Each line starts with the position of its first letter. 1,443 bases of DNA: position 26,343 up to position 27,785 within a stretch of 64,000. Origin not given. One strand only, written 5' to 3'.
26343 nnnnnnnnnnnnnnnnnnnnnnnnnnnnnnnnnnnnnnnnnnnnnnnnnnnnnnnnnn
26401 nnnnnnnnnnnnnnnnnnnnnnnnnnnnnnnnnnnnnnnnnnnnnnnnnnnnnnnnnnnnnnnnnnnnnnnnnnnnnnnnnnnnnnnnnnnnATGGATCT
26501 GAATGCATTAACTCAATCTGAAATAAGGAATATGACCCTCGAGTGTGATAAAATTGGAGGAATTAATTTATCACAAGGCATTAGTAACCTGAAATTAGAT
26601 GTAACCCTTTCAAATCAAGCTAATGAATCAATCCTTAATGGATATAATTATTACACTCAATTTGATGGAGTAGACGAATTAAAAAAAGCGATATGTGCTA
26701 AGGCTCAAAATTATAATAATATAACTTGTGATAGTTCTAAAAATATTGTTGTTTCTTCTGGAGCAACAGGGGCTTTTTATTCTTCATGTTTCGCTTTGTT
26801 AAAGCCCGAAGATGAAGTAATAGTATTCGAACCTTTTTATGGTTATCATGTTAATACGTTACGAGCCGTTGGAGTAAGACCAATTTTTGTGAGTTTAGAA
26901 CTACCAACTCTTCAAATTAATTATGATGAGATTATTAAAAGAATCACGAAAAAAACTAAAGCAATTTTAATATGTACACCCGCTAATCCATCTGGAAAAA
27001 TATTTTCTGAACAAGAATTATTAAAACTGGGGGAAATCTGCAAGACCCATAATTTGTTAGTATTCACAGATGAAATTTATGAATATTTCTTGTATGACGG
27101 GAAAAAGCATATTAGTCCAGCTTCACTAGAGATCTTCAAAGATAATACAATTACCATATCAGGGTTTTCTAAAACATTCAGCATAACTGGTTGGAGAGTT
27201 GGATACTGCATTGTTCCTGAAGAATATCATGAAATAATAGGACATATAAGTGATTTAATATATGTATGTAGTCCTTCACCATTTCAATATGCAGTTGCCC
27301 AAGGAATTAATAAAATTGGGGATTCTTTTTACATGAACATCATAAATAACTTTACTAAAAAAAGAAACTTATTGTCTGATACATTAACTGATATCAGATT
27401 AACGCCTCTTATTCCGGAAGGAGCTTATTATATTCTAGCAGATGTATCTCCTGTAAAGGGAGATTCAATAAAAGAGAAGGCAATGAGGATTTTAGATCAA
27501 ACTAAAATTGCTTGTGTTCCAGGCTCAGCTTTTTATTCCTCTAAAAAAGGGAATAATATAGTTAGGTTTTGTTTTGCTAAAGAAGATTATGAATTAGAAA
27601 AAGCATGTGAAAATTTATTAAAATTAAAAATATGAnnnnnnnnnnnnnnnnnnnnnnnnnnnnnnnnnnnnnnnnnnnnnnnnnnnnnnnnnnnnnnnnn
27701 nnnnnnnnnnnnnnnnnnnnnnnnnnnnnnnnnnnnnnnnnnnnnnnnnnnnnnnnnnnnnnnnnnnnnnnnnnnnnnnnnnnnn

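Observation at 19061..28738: CDP-3,6-dideoxyhexose pathway extended by a YerE-like ThDP enzyme and a catabolic-type DmpF/DmpG pair, a GNAT and two different aminotransferases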

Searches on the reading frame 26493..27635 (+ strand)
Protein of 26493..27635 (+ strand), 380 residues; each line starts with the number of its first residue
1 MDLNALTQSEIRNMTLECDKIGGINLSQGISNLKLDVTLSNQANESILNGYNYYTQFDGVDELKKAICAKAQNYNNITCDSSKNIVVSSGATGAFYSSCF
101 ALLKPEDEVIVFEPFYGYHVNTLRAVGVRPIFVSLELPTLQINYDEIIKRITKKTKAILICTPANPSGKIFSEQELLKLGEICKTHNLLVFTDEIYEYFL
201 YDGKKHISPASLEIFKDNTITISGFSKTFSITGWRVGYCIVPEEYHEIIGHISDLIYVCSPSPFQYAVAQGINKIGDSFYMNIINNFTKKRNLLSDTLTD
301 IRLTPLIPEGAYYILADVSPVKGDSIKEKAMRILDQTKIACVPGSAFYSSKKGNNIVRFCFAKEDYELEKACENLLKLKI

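Call 4: search_protein_families(library=pfam, proteins=[window:26493-27635:+])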
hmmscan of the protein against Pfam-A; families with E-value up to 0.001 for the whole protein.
window:26493-27635:+ (380 aa): 4 families
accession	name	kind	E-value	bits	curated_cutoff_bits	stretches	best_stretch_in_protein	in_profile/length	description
PF00155.27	Aminotran_1_2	-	1e-59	203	19.7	1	24-375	4-361/361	Aminotransferase class I and II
PF01041.23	DegT_DnrJ_EryC1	-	7.2e-10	39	19.8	1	83-193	41-145/360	DegT/DnrJ/EryC1/StrS aminotransferase family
PF01053.26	Cys_Met_Meta_PP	-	6e-07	28.8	27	1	83-194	69-174/381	Cys/Met metabolism PLP-dependent enzyme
PF00266.25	Aminotran_5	-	0.00032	20.2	21.5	1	76-193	55-175/371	Aminotransferase class-V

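Call 5: search_protein_families(library=ncbifam, proteins=[window:26493-27635:+])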
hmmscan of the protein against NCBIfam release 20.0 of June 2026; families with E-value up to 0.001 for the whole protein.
window:26493-27635:+ (380 aa): 88 families (the best 25 are shown)
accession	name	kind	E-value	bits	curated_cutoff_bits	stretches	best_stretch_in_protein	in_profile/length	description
NF006569.0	PRK09082.1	subfamily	2.1e-84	283.9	420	1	14-378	23-386/386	methionine aminotransferase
NF006488.0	PRK08912.1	equivalog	1.3e-83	281.1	498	1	12-377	17-382/387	aminotransferase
NF041364.1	GntC_guanitoxin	equivalog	1.2e-79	267.9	415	1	24-376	1-354/356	guanitoxin biosynthesis PLP-dependent (S)-gamma-hydroxy-L-arginine cyclodehydratase GntC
NF005855.0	PRK07777.1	equivalog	4.6e-78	263.2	553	1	12-378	19-387/391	pyridoxal phosphate-dependent aminotransferase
NF009079.0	PRK12414.1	subfamily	2e-74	250.9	481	1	23-376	31-382/384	methionine aminotransferase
NF041091.1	asp_aminotase_Arch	equivalog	8.7e-69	232.1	550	1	24-375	30-371/376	aspartate aminotransferase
NF004621.0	PRK05957.1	equivalog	4.6e-65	219.9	498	1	20-351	26-356/389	pyridoxal phosphate-dependent aminotransferase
NF005816.0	PRK07682.1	equivalog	8.5e-65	218.9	620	1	22-373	30-377/390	aminotransferase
NF005817.0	PRK07683.1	equivalog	1.2e-60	205.3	575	1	12-375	18-377/387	aminotransferase A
NF004975.0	PRK06348.1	equivalog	5.5e-60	203.4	549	1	13-380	23-384/384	pyridoxal phosphate-dependent aminotransferase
NF004770.0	PRK06108.1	subfamily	3.4e-58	197.3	422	1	4-376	18-389/396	pyridoxal phosphate-dependent aminotransferase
NF005744.0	PRK07568.1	subfamily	1.4e-52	178.8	389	1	51-375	59-386/398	pyridoxal phosphate-dependent aminotransferase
NF006230.0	PRK08363.1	equivalog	3.8e-52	177.4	534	1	40-375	52-388/398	alanine aminotransferase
NF005601.0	PRK07337.1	equivalog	5.3e-50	170.7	496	1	37-378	51-391/394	pyridoxal phosphate-dependent aminotransferase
NF006229.0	PRK08361.1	equivalog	1.1e-49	169.5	624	1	4-375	15-384/391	aspartate aminotransferase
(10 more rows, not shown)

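Call 35: find_homologous_proteins(query=window:26493-27635:+, max_evalue=1e-20)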
Query window:26493-27635:+ (380 aa): 7985 proteins with E <= 1e-20 among 8000 candidates; the best 120 are listed.
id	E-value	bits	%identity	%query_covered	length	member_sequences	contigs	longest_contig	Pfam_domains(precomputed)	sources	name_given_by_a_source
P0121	4.5e-253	857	100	100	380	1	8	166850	PF00155.28,PF01053.27,PF01041.24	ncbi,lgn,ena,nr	ncbi:MAG: pyridoxal phosphate-dependent aminotransferase [Flavobacteriaceae bacterium]|nr:pyridoxal 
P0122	2.1e-227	772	90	100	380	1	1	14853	PF00155.28,PF01053.27,PF01041.24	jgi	jgi:aminotransferase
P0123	2.2e-225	766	89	100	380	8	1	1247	PF00155.28,PF01053.27,PF01041.24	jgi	jgi:aminotransferase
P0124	4.4e-216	735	85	100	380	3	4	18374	PF00155.28,PF01053.27,PF01041.24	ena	-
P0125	4.1e-215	732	85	100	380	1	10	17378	PF00155.28,PF01053.27,PF01041.24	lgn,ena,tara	tara:strand:+ start:8359 stop:9501 length:1143 start_codon:yes stop_codon:yes gene_type:complete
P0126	1.5e-175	602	69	98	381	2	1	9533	PF00155.28,PF01053.27,PF01041.24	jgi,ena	-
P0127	3.1e-171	587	68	100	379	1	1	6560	PF00155.28,PF01053.27,PF01041.24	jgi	-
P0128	2.0e-170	585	68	100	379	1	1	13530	PF00155.28,PF01053.27,PF01041.24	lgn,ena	-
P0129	5.4e-170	583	68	100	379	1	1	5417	PF00155.28,PF01053.27,PF01041.24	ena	-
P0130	2.9e-169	581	68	100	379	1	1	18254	PF00155.28,PF01053.27,PF01041.24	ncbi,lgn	-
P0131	2.9e-169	581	67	99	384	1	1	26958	PF00155.28,PF00266.26,PF01053.27,PF01041.24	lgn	-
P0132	5.5e-169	580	68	100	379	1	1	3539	PF00155.28,PF01053.27,PF01041.24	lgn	-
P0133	4.1e-165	567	67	99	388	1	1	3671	PF00155.28,PF00266.26,PF01053.27,PF01041.24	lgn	-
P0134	2.2e-164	565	66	100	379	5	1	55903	PF00155.28,PF01053.27,PF01041.24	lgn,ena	-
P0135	2.3e-164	565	66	99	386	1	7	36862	PF00155.28,PF00266.26,PF01053.27,PF01041.24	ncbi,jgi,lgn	jgi:aminotransferase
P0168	4.5e-146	505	57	99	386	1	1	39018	PF00155.28,PF00266.26,PF01053.27,PF01041.24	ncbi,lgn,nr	ncbi:MAG: aminotransferase class I/II-fold pyridoxal phosphate-dependent enzyme [Ignavibacteria bact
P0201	1.3e-136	474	54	99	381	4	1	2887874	PF00155.28,PF00266.26,PF01212.28,PF01053.27,PF01041.24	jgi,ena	-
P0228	1.9e-134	466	54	99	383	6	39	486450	PF00155.28,PF01041.24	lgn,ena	-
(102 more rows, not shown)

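Call 36: find_encoding_contigs(protein=P0125, flank=10000, max_places=1)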
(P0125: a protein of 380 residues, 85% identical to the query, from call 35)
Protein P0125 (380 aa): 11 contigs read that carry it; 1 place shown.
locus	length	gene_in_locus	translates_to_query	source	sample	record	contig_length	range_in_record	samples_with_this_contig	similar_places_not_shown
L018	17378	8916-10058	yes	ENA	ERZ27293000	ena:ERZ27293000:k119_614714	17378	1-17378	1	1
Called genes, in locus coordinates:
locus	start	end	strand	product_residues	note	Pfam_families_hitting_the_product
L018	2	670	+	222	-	?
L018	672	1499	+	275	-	PF13489:Methyltransf_23, PF06325:PrmA (weak), PF13847:Methyltransf_31, PF08241:Methyltransf_11, PF08242:Methyltransf_12, PF13649:Methyltransf_25 (weak)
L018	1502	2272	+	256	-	PF00483:NTP_transferase, PF12804:NTP_transf_3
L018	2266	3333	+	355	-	PF04321:RmlD_sub_bind, PF01073:3Beta_HSD, PF01370:Epimerase, PF02719:Polysacc_synt_2, PF16363:GDP_Man_Dehyd, PF07993:NAD_binding_4 (weak)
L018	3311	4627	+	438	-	PF01041:DegT_DnrJ_EryC1, PF00155:Aminotran_1_2 (weak)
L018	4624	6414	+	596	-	PF02776:TPP_enzyme_N, PF00205:TPP_enzyme_M, PF02775:TPP_enzyme_C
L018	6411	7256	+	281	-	PF01118:Semialdhyde_dh (weak), PF09290:AcetDehyd-dimer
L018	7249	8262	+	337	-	PF00682:HMGL-like, PF03102:NeuB (weak), PF07836:DmpG_comm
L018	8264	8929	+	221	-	PF13302:Acetyltransf_3, PF00583:Acetyltransf_1, PF13420:Acetyltransf_4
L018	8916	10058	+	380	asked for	PF00155:Aminotran_1_2, PF01041:DegT_DnrJ_EryC1, PF01053:Cys_Met_Meta_PP (weak)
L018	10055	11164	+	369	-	PF00155:Aminotran_1_2 (weak), PF01041:DegT_DnrJ_EryC1, PF00266:Aminotran_5 (weak), PF01212:Beta_elim_lyase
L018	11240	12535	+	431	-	-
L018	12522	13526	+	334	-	PF00535:Glycos_transf_2, PF13641:Glyco_tranf_2_3 (weak)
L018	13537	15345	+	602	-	PF13522:GATase_6, PF13537:GATase_7, PF00733:Asn_synthase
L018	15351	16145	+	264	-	PF13489:Methyltransf_23, PF06325:PrmA (weak), PF13847:Methyltransf_31, PF08241:Methyltransf_11, PF08242:Methyltransf_12, PF13649:Methyltransf_25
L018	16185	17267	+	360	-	PF13439:Glyco_transf_4 (weak), PF00534:Glycos_transf_1, PF13692:Glyco_trans_1_4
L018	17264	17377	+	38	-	?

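Call 37: find_encoding_contigs(protein=P0134, flank=10000, max_places=1)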
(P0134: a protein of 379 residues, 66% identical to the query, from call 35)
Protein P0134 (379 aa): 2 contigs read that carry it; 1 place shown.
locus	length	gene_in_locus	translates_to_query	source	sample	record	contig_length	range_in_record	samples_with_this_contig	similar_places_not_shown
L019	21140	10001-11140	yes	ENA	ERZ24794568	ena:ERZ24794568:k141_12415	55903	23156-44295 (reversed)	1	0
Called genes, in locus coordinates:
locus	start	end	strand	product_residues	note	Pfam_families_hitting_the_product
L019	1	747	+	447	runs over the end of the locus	PF03721:UDPG_MGDP_dh_N, PF00984:UDPG_MGDP_dh, PF03720:UDPG_MGDP_dh_C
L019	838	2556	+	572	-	PF00664:ABC_membrane, PF02463:SMC_N (weak), PF00005:ABC_tran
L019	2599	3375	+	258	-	PF00483:NTP_transferase, PF12804:NTP_transf_3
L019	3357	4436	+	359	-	PF01073:3Beta_HSD (weak), PF01370:Epimerase, PF02719:Polysacc_synt_2, PF04321:RmlD_sub_bind, PF07993:NAD_binding_4 (faint), PF16363:GDP_Man_Dehyd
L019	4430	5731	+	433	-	PF01041:DegT_DnrJ_EryC1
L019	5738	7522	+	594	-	PF02776:TPP_enzyme_N, PF00205:TPP_enzyme_M, PF02775:TPP_enzyme_C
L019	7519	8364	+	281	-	PF01118:Semialdhyde_dh (faint), PF09290:AcetDehyd-dimer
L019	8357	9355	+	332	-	PF00682:HMGL-like, PF07836:DmpG_comm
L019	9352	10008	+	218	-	PF13302:Acetyltransf_3 (weak)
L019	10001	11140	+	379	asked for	PF00155:Aminotran_1_2, PF01053:Cys_Met_Meta_PP (weak), PF01041:DegT_DnrJ_EryC1 (weak)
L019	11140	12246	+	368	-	PF00155:Aminotran_1_2 (faint), PF01041:DegT_DnrJ_EryC1, PF00266:Aminotran_5 (weak), PF01212:Beta_elim_lyase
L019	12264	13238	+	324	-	PF00535:Glycos_transf_2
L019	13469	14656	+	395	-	PF02719:Polysacc_synt_2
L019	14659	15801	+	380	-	PF01041:DegT_DnrJ_EryC1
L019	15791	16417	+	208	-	PF17836:PglD_N, PF25084:LbH_EIF2B (weak), PF25087:GMPPB_C (faint), PF00132:Hexapep, PF14602:Hexapep_2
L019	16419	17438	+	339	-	PF03102:NeuB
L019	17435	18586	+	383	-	PF02350:Epimerase_2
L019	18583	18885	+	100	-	-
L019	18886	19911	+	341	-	PF00571:CBS (faint), PF00483:NTP_transferase, PF12804:NTP_transf_3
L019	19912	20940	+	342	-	PF01408:GFO_IDH_MocA (weak), PF02254:TrkA_N (faint), PF22725:GFO_IDH_MocA_C3 (faint)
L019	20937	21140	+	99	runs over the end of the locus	PF02348:CTP_transf_3 (weak)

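Call 38: find_encoding_contigs(protein=P0168, flank=10000, max_places=1)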
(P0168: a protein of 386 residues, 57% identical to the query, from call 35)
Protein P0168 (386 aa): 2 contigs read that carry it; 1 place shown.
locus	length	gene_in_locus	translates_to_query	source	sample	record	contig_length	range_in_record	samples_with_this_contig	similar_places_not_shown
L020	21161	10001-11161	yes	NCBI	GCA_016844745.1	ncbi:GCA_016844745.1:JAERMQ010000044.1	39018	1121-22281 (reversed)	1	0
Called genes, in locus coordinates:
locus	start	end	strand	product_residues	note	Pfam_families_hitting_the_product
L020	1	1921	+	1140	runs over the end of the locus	-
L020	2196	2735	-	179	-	PF10543:ORF6N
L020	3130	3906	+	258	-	PF00483:NTP_transferase, PF12804:NTP_transf_3 (weak)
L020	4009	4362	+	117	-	PF05635:23S_rRNA_IVP, PF22296:bAvd (weak)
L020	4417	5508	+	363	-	PF01073:3Beta_HSD, PF01370:Epimerase, PF02719:Polysacc_synt_2, PF04321:RmlD_sub_bind, PF07993:NAD_binding_4 (faint), PF16363:GDP_Man_Dehyd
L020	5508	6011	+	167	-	PF00293:NUDIX (weak)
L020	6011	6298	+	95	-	PF01909:NTP_transf_2, PF18765:Polbeta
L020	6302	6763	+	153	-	-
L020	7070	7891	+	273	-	PF00456:Transketolase_N, PF13292:DXP_synthase_N, PF00676:E1_dh (weak)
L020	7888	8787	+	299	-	PF02779:Transket_pyr, PF02780:Transketolase_C (weak)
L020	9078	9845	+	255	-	PF00551:Formyl_trans_N, PF18216:N_formyltrans_C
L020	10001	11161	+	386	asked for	PF00155:Aminotran_1_2, PF01053:Cys_Met_Meta_PP, PF01041:DegT_DnrJ_EryC1, PF00266:Aminotran_5 (faint)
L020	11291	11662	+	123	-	PF04480:DUF559, PF18741:MTES_1575 (weak)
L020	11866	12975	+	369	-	PF00155:Aminotran_1_2, PF01041:DegT_DnrJ_EryC1, PF01053:Cys_Met_Meta_PP (weak), PF00266:Aminotran_5 (weak), PF01212:Beta_elim_lyase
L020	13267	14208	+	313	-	PF00535:Glycos_transf_2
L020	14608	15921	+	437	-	PF01041:DegT_DnrJ_EryC1, PF01053:Cys_Met_Meta_PP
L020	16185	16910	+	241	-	PF08030:NAD_binding_6 (weak), PF00175:NAD_binding_1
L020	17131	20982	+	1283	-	PF02353:CMAS (weak), PF05175:MTS (weak), PF08241:Methyltransf_11, PF08242:Methyltransf_12, PF13489:Methyltransf_23, PF13649:Methyltransf_25, PF13847:Methyltransf_31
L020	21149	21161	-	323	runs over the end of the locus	PF13576:Pentapeptide_3 (weak)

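Call 40: find_encoding_contigs(protein=P0201, flank=10000, max_places=1)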
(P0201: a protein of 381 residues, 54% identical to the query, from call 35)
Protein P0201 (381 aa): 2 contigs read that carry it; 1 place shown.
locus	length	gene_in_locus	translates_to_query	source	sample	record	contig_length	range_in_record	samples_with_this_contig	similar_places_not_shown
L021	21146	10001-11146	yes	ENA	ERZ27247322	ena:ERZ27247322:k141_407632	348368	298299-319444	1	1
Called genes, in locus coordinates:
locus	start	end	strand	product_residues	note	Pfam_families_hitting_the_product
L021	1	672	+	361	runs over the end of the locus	PF13477:Glyco_trans_4_2, PF13439:Glyco_transf_4, PF13579:Glyco_trans_4_4 (weak), PF20706:GT4-conflict, PF00534:Glycos_transf_1, PF13692:Glyco_trans_1_4, PF13524:Glyco_trans_1_2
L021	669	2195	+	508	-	PF14296:O-ag_pol_Wzy (weak)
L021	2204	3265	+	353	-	PF01075:Glyco_transf_9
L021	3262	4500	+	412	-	PF13439:Glyco_transf_4 (weak), PF00534:Glycos_transf_1, PF13692:Glyco_trans_1_4, PF13524:Glyco_trans_1_2 (weak)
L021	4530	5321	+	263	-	PF05050:Methyltransf_21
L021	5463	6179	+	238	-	PF13489:Methyltransf_23 (weak), PF01209:Ubie_methyltran (weak), PF13847:Methyltransf_31, PF08241:Methyltransf_11, PF08242:Methyltransf_12 (weak), PF13649:Methyltransf_25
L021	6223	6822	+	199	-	PF02397:Bac_transf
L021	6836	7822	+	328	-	PF00676:E1_dh, PF02775:TPP_enzyme_C (faint), PF13292:DXP_synthase_N (faint)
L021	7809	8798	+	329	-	PF02779:Transket_pyr, PF02780:Transketolase_C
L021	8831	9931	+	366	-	PF00155:Aminotran_1_2, PF01041:DegT_DnrJ_EryC1, PF01053:Cys_Met_Meta_PP (faint)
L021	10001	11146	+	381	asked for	PF01053:Cys_Met_Meta_PP, PF00155:Aminotran_1_2, PF00266:Aminotran_5, PF01212:Beta_elim_lyase (faint), PF01041:DegT_DnrJ_EryC1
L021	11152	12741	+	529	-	-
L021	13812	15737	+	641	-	PF13727:CoA_binding_3, PF01073:3Beta_HSD, PF01370:Epimerase, PF02719:Polysacc_synt_2, PF04321:RmlD_sub_bind, PF16363:GDP_Man_Dehyd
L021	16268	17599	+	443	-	PF02558:ApbA (weak), PF03721:UDPG_MGDP_dh_N, PF03807:F420_oxidored (faint), PF00984:UDPG_MGDP_dh, PF03720:UDPG_MGDP_dh_C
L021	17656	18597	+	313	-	PF01073:3Beta_HSD, PF01370:Epimerase, PF02719:Polysacc_synt_2 (faint), PF04321:RmlD_sub_bind (faint), PF07993:NAD_binding_4 (faint), PF16363:GDP_Man_Dehyd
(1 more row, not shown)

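Call 41: find_encoding_contigs(protein=P0228, flank=10000, max_places=1)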
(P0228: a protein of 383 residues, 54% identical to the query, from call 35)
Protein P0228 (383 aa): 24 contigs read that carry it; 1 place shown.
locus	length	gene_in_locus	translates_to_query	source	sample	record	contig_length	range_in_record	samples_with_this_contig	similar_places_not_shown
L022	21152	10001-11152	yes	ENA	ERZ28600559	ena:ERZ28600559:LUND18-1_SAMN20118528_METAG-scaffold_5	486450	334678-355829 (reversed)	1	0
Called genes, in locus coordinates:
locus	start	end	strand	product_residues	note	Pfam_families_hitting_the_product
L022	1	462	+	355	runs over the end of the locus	PF00702:Hydrolase (faint), PF13419:HAD_2 (faint), PF01380:SIS (faint), PF08282:Hydrolase_3 (weak), PF13580:SIS_2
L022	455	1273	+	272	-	PF01261:AP_endonuc_2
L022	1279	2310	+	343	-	PF01408:GFO_IDH_MocA, PF22725:GFO_IDH_MocA_C3, PF02894:GFO_IDH_MocA_C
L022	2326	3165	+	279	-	PF00106:adh_short, PF08659:KR (faint), PF13561:adh_short_C2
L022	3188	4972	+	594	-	PF02776:TPP_enzyme_N, PF00205:TPP_enzyme_M, PF02775:TPP_enzyme_C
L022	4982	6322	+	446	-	PF04230:PS_pyruv_trans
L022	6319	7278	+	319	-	PF00535:Glycos_transf_2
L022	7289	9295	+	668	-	-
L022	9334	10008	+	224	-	PF13302:Acetyltransf_3, PF00583:Acetyltransf_1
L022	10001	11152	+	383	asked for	PF00155:Aminotran_1_2, PF01041:DegT_DnrJ_EryC1 (weak)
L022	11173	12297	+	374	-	PF01041:DegT_DnrJ_EryC1, PF01212:Beta_elim_lyase, PF00266:Aminotran_5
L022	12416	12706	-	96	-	PF15738:YafQ_toxin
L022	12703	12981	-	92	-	PF04221:RelB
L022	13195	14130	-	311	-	PF14659:Phage_int_SAM_3, PF00589:Phage_integrase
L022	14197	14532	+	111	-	-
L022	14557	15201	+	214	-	PF17836:PglD_N, PF25087:GMPPB_C (faint), PF25084:LbH_EIF2B (faint), PF00132:Hexapep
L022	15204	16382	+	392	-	PF02350:Epimerase_2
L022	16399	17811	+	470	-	PF03721:UDPG_MGDP_dh_N, PF00984:UDPG_MGDP_dh, PF03720:UDPG_MGDP_dh_C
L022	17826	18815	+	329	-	PF01073:3Beta_HSD, PF01370:Epimerase, PF02719:Polysacc_synt_2, PF04321:RmlD_sub_bind, PF07993:NAD_binding_4, PF13460:NAD_binding_10, PF16363:GDP_Man_Dehyd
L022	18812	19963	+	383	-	PF01041:DegT_DnrJ_EryC1, PF01212:Beta_elim_lyase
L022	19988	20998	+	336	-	PF03102:NeuB, PF08666:SAF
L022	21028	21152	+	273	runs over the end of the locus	PF01370:Epimerase, PF04321:RmlD_sub_bind (faint), PF16363:GDP_Man_Dehyd (weak)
